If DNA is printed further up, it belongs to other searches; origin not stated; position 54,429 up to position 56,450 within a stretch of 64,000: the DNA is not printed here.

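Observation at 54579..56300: The HydA of the trimeric complex lacks the proton-relay Cys and the CN-anchoring Lys of canonical H-cluster motifs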

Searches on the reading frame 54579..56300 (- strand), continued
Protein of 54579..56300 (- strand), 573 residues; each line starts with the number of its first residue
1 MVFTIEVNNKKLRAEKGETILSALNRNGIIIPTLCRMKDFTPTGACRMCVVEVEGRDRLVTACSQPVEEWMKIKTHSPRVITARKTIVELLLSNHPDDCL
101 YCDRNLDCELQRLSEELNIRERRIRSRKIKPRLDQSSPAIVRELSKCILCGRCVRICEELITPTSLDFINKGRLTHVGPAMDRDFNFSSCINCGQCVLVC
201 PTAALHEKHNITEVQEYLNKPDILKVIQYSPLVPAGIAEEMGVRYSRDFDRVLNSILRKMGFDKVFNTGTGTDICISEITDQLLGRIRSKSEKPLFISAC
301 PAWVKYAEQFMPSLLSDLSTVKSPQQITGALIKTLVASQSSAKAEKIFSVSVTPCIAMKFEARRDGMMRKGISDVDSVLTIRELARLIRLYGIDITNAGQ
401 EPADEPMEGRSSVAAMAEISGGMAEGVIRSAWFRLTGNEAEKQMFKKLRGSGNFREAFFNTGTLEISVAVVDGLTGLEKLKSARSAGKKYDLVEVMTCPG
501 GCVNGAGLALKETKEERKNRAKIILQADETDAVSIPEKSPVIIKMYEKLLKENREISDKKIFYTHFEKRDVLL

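Call 75: fold_search(model_id=the predicted structure, library=pdb)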
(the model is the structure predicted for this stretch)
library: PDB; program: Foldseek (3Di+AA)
matches with E <= 10: 699; with E <= 0.001: 148
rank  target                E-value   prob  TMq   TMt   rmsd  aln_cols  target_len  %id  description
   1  8a6t_A                4.1e-45  1.00  0.61  0.62  19.2       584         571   37  Cryo-EM structure of the electron bifurcating Fe-Fe hydrogenase HydABC complex from Thermoanaerobacter kivui in the re (released 2023-02-15)
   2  7q4w_A                1.6e-39  1.00  0.61  0.60  19.8       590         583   32  CryoEM structure of electron bifurcating Fe-Fe hydrogenase HydABC complex A. woodii in the oxidised state (released 2023-02-15)
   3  6gm2_A                3.2e-39  1.00  0.62  0.61  19.2       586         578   33  [FeFe]-hydrogenase CpI from Clostridium pasteurianum, variant E282D (released 2018-11-07)
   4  1feh                  5.0e-39  1.00  0.61  0.61  18.7       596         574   32  FE-ONLY HYDROGENASE FROM CLOSTRIDIUM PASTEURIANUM (released 1999-01-13)
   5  8aj6_A                5.0e-39  1.00  0.62  0.61  19.2       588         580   33  cyanide-bound [FeFe]-hydrogenase I from Clostridium pasteurianum (CpI) (released 2022-12-14)
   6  5la3_A                7.8e-39  1.00  0.62  0.62  19.2       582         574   34  [FeFe]-hydrogenase CpI from Clostridium pasteurianum, variant E279A (released 2017-06-21)
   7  6gm8_A                1.4e-38  1.00  0.62  0.61  19.1       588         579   34  [FeFe]-hydrogenase CpI from Clostridium pasteurianum, variant E282Q (released 2018-11-07)
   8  6yf4_A                1.4e-38  1.00  0.62  0.61  19.2       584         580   34  [FeFe]-hydrogenase I from Clostridium pasteurianum (CpI), variant E279D (released 2020-09-02)
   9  9rj9_B                1.4e-38  1.00  0.61  0.61  19.1       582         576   34  [FeFe]-hydrogenase CpI from Clostridium pasteurianum, variant N160L (released 2026-03-04)
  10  6gm1_A                1.6e-38  1.00  0.62  0.62  19.2       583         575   34  [FeFe]-hydrogenase CpI from Clostridium pasteurianum, variant E282A (released 2018-11-07)
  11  5byr_A                1.6e-38  1.00  0.62  0.62  19.2       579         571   34  Semisynthetic [FeFe]-hydrogenase CpI with propane-dithiolato-bridged [2Fe] cofactor (released 2015-11-11)
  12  6gly_B                1.6e-38  1.00  0.61  0.61  18.9       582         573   34  [FeFe]-hydrogenase CpI from Clostridium pasteurianum, variant C299A (released 2018-11-07)
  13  4xdc_A                1.8e-38  1.00  0.62  0.61  19.0       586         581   33  Active semisynthetic [FeFe]-hydrogenase CpI with aza-dithiolato-bridged [2Fe] cofactor (released 2015-11-11)
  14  6gly_A                2.7e-38  1.00  0.62  0.61  19.3       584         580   34  [FeFe]-hydrogenase CpI from Clostridium pasteurianum, variant C299A (released 2018-11-07)
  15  6gm8_B                2.7e-38  1.00  0.62  0.62  19.1       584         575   34  [FeFe]-hydrogenase CpI from Clostridium pasteurianum, variant E282Q (released 2018-11-07)
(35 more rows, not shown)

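Call 79: find_encoding_contigs(protein=P0379, flank=10000, max_places=1)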
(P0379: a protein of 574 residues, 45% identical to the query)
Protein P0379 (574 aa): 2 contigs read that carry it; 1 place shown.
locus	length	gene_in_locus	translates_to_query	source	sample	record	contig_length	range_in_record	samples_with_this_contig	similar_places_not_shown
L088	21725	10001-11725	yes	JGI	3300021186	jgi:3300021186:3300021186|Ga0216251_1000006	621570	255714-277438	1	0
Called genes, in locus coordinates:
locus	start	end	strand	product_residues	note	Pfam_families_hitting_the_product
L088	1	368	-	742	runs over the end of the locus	PF00324:AA_permease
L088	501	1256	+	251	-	PF00072:Response_reg, PF04397:LytTR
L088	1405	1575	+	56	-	-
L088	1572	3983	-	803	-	PF02190:LON_substr_bdg, PF00004:AAA, PF07728:AAA_5, PF22667:Lon_lid, PF05362:Lon_C, PF13541:ChlI (weak)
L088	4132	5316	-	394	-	PF07228:SpoIIE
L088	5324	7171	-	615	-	PF00037:Fer4 (weak), PF12838:Fer4_7, PF13187:Fer4_9 (weak), PF13237:Fer4_10, PF14697:Fer4_21, PF00037:Fer4 (weak), PF02906:Fe_hyd_lg_C, PF04060:FeS (weak), +2 more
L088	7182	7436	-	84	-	PF01257:2Fe-2S_thioredx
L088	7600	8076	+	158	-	PF01257:2Fe-2S_thioredx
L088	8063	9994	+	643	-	PF01512:Complex1_51K, PF10589:NADH_4Fe-4S, PF12837:Fer4_6 (faint), PF12797:Fer4_2 (faint), PF00037:Fer4 (weak), PF13187:Fer4_9 (weak), PF13237:Fer4_10, PF14697:Fer4_21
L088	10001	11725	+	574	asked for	PF00111:Fer2 (weak), PF13510:Fer2_4, PF10588:NADH-G_4Fe-4S_3, PF13237:Fer4_10, PF22117:Fer4_Nqo3, PF12838:Fer4_7, PF02906:Fe_hyd_lg_C, PF02256:Fe_hyd_SSU, +6 more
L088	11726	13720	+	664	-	PF00037:Fer4 (faint), PF13187:Fer4_9 (weak), PF13237:Fer4_10, PF02906:Fe_hyd_lg_C, PF04060:FeS (weak), PF00512:HisKA, PF02518:HATPase_c, PF14501:HATPase_c_5 (weak)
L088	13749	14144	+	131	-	PF00072:Response_reg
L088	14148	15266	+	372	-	PF00072:Response_reg, PF00512:HisKA, PF02518:HATPase_c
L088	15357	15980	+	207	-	PF06971:Put_DNA-bind_N, PF02629:CoA_binding, PF01408:GFO_IDH_MocA (weak)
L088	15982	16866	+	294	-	PF06574:FAD_syn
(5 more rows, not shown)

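Call 80: find_encoding_contigs(protein=P0385, flank=10000, max_places=1)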
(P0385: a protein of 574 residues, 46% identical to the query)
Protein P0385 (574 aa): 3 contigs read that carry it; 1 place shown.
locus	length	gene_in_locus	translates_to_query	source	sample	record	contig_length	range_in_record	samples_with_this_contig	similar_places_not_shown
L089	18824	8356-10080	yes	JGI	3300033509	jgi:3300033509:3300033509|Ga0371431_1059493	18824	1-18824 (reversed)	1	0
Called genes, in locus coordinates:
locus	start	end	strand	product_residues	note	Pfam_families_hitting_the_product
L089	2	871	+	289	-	?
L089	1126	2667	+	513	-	PF01039:Carboxyl_trans, PF03255:ACCA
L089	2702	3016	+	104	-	PF00364:Biotin_lipoyl, PF25917:BSH_RND (weak), PF25984:BSH_YknX (weak)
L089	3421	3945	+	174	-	PF04390:LptE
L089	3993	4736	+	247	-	-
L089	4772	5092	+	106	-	PF03840:SecG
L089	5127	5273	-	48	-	-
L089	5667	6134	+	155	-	PF01257:2Fe-2S_thioredx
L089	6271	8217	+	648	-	PF01512:Complex1_51K, PF10589:NADH_4Fe-4S, PF12797:Fer4_2 (faint), PF00037:Fer4 (weak), PF12838:Fer4_7 (weak), PF13187:Fer4_9 (weak), PF13237:Fer4_10, PF14697:Fer4_21, +1 more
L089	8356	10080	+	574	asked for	PF00111:Fer2, PF13510:Fer2_4, PF10588:NADH-G_4Fe-4S_3, PF13237:Fer4_10 (weak), PF22117:Fer4_Nqo3, PF12838:Fer4_7, PF02906:Fe_hyd_lg_C, PF02256:Fe_hyd_SSU, +7 more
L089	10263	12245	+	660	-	PF13187:Fer4_9 (weak), PF13237:Fer4_10 (weak), PF02906:Fe_hyd_lg_C, PF04060:FeS, PF00512:HisKA, PF02518:HATPase_c, PF14501:HATPase_c_5 (weak)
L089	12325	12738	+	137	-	PF00072:Response_reg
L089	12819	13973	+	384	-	PF00072:Response_reg, PF00512:HisKA, PF02518:HATPase_c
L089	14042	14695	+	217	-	PF06971:Put_DNA-bind_N, PF02629:CoA_binding, PF01408:GFO_IDH_MocA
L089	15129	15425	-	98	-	PF09905:VF530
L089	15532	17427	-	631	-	PF17159:MASE3, PF00989:PAS, PF13426:PAS_9, PF00512:HisKA, PF02518:HATPase_c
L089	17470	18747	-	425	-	PF00512:HisKA, PF02518:HATPase_c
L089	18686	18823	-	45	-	?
